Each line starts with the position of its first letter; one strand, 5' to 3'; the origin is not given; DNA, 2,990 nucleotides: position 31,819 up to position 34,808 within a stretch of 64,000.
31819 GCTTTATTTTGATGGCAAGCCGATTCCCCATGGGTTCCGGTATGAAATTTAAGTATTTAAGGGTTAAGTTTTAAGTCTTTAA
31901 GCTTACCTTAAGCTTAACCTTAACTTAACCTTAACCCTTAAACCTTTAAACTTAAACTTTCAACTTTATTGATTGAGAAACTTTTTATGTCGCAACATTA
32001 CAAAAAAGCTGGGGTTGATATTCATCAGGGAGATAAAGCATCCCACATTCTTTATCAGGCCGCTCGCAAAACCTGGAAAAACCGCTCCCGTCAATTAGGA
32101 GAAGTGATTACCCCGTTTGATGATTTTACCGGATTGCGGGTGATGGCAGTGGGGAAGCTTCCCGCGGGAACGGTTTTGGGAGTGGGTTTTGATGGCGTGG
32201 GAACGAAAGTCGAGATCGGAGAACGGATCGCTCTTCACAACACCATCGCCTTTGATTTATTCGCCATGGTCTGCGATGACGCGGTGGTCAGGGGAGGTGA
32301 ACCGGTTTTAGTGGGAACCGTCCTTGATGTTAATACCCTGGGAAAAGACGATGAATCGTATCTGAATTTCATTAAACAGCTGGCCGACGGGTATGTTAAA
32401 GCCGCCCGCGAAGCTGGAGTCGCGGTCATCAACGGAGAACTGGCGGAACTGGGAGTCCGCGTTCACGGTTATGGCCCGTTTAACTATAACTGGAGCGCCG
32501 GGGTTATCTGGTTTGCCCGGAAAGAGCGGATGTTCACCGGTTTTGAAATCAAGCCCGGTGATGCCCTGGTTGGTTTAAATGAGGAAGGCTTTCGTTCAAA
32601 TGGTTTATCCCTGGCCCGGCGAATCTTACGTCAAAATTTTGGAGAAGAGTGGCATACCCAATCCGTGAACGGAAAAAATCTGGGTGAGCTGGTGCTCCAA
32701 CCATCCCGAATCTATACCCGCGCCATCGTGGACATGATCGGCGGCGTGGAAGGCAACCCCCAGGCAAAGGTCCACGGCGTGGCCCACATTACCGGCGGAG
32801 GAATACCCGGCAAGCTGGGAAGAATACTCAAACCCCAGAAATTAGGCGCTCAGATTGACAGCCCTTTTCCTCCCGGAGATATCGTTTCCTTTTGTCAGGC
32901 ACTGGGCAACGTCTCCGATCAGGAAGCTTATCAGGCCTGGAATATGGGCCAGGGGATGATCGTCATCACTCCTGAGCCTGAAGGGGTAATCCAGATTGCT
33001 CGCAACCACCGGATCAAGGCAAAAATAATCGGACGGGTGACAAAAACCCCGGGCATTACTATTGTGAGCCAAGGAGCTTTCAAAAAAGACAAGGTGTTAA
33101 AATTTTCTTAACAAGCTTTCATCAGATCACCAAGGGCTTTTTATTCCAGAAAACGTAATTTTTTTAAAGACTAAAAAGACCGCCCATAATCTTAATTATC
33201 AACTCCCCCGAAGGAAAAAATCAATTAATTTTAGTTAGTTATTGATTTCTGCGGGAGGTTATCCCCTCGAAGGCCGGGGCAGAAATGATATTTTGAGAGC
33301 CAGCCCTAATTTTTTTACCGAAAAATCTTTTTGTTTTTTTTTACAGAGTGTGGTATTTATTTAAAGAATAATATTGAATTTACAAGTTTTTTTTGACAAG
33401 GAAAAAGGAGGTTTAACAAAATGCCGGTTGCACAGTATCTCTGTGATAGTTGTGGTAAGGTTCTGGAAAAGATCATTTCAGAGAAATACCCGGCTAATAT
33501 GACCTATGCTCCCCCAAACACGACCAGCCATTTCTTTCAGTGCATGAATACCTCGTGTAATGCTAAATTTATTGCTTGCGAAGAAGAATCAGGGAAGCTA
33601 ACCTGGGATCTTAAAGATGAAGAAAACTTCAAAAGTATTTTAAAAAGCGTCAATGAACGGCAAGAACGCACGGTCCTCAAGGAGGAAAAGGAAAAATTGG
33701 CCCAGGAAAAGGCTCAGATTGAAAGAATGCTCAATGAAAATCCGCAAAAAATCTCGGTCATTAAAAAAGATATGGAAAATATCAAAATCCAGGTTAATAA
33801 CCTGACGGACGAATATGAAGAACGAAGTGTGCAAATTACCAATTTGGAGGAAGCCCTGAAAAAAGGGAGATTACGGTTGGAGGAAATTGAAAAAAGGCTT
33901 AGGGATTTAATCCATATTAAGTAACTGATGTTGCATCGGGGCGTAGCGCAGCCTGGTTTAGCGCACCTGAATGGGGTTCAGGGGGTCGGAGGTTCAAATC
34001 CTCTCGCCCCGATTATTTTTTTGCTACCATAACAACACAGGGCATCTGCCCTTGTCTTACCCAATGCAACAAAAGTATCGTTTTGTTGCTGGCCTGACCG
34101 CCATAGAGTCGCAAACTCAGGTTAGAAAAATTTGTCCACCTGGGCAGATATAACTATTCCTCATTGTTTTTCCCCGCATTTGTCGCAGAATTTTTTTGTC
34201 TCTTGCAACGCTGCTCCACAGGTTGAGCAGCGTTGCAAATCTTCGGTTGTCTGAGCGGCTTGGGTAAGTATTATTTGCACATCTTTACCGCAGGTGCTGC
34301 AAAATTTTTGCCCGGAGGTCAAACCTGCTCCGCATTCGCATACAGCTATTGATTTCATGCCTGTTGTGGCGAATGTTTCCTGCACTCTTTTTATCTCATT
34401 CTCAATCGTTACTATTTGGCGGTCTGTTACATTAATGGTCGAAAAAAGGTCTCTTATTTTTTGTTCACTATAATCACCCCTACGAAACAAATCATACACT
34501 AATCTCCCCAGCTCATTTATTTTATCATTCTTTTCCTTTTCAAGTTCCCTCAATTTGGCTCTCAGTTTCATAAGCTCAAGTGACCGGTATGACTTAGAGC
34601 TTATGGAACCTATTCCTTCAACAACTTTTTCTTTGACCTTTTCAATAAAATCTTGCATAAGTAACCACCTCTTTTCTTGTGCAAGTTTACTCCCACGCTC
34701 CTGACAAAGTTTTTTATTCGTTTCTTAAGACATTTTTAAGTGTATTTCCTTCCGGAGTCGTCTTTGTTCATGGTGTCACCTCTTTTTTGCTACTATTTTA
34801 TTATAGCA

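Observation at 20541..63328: Window-wide family of low-complexity hairpin blocks built from roughly 7-nt words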

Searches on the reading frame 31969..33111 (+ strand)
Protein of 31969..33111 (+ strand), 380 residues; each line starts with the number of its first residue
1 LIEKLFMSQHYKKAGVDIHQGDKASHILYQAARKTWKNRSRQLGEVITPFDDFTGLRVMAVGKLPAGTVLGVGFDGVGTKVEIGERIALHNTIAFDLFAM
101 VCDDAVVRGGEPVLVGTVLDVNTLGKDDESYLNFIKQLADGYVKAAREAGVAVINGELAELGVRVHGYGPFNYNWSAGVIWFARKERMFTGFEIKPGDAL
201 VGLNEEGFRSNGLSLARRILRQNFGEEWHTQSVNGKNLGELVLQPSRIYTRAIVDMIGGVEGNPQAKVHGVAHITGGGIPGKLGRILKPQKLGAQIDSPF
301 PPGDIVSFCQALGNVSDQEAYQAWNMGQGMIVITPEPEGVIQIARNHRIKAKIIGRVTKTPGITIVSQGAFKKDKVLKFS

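Call 47: search_protein_families(library=pfam, proteins=[window:31969-33111:+])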
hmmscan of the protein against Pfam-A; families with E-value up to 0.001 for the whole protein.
window:31969-33111:+ (380 aa): 2 families
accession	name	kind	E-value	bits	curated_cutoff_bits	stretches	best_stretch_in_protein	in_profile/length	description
PF02769.27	AIRS_C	-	1.6e-24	87.3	23.1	1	195-365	1-153/156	AIR synthase related protein, C-terminal domain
PF00586.29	AIRS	-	5e-09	37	24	1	60-162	5-97/112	AIR synthase related protein, N-terminal domain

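Call 50: find_related_loci(query=window:31969-33108:+, collection=metagenome_contigs, flank=2500)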
Query window:31969-33108:+ (380 aa) in metagenome_contigs; peptide patterns used: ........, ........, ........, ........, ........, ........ (x = any residue, [..] = any of these).
506 stretches matched a pattern; 343 encode a relative of the query (tblastn E <= 1e-3); the best 80 are kept; 80 distinct loci.
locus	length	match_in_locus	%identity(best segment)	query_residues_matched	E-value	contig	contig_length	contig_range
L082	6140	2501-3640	97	1-380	0e+0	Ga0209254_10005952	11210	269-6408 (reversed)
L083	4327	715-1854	97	1-380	0e+0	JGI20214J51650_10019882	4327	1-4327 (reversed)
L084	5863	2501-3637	96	1-379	0e+0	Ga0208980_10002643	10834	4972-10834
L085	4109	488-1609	97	7-380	0e+0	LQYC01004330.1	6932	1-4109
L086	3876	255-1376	94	7-380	0e+0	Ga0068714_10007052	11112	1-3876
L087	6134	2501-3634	91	3-380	0e+0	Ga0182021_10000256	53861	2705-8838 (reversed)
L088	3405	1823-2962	86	1-380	0e+0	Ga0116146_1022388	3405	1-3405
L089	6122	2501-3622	78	6-379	0e+0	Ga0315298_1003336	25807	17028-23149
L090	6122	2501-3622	78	6-379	0e+0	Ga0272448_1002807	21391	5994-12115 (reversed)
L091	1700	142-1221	65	11-370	0e+0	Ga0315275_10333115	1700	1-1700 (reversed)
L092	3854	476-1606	63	5-379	2e-170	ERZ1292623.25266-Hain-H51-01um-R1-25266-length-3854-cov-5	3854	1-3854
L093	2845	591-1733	61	2-380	6e-173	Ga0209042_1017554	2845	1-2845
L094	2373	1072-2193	62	6-379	6e-174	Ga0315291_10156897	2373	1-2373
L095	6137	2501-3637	60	2-379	6e-161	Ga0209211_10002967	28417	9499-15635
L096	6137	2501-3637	60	2-379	6e-161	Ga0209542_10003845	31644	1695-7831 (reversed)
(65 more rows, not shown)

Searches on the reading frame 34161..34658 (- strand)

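Call 47: search_protein_families(library=pfam, proteins=[window:34161-34658:-])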
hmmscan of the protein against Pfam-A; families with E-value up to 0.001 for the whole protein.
window:34161-34658:- (165 aa): 4 families
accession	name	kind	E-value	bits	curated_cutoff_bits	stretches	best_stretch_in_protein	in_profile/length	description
PF12773.13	DZR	-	1.9e-09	37.9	27.3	1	107-162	2-45/45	Double zinc ribbon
PF13240.11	Zn_Ribbon_1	-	1.4e-08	34.7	25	1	144-163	2-21/23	zinc-ribbon domain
PF13248.11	Zn_ribbon_3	-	4.1e-08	32.9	27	1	142-164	3-25/26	zinc-ribbon domain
PF17032.10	Zn_ribbon_15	-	4.2e-05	24.7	28.9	0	139-162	50-73/73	zinc-ribbon family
